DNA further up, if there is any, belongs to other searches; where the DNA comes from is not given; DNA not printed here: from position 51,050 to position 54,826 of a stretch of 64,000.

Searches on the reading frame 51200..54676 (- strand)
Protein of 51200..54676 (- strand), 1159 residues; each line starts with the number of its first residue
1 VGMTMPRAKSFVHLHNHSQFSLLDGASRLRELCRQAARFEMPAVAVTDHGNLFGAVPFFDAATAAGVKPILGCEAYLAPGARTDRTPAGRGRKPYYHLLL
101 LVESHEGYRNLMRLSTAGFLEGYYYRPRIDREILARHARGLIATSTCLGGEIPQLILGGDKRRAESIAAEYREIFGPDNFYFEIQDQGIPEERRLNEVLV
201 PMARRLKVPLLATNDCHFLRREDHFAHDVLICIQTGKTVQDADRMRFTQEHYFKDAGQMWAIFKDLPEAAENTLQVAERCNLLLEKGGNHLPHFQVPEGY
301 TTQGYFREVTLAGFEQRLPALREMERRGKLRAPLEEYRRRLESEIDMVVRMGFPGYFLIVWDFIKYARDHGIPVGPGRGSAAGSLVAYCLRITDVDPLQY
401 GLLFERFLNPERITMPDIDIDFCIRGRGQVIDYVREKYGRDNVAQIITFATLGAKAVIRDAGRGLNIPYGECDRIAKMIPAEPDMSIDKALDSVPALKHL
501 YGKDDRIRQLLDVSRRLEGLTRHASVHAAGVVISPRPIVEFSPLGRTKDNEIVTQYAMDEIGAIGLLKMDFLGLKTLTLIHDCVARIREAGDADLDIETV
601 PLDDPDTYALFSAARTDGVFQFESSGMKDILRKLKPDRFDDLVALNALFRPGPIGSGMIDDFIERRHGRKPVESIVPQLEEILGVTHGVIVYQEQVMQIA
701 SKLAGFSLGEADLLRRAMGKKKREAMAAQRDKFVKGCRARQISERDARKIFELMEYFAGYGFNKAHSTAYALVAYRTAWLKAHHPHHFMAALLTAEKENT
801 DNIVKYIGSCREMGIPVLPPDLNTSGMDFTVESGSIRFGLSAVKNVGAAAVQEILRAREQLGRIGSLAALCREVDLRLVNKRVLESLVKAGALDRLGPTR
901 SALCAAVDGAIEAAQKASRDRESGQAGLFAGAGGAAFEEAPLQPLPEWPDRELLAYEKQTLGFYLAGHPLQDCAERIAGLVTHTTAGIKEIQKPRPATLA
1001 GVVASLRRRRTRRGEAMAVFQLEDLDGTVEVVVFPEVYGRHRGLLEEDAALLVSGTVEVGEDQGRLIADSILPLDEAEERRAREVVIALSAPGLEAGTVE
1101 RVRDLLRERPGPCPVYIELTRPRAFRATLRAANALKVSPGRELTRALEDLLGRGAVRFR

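Call 60: search_protein_families(library=pfam, proteins=[window:51200-54676:-], max_evalue=0.001)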
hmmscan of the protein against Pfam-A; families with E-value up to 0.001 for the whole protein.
window:51200-54676:- (1159 aa): 5 families
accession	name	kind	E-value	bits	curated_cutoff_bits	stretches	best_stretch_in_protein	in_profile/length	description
PF07733.18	DNA_pol3_alpha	-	2.1e-101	339.4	23.9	1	307-573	4-260/260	Bacterial DNA polymerase III alpha NTPase domain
PF17657.6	DNA_pol3_finger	-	3.1e-66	222.2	22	1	576-740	1-165/166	Bacterial DNA polymerase III alpha subunit finger domain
PF02811.25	PHP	-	2.9e-55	187.5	26.4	1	13-186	1-163/164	PHP domain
PF14579.12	HHH_6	-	1.5e-27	96.1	25.6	1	814-903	1-90/90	Helix-hairpin-helix motif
PF01336.31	tRNA_anti-codon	-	3.4e-10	40.2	27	1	998-1073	2-74/75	OB-fold nucleic acid binding domain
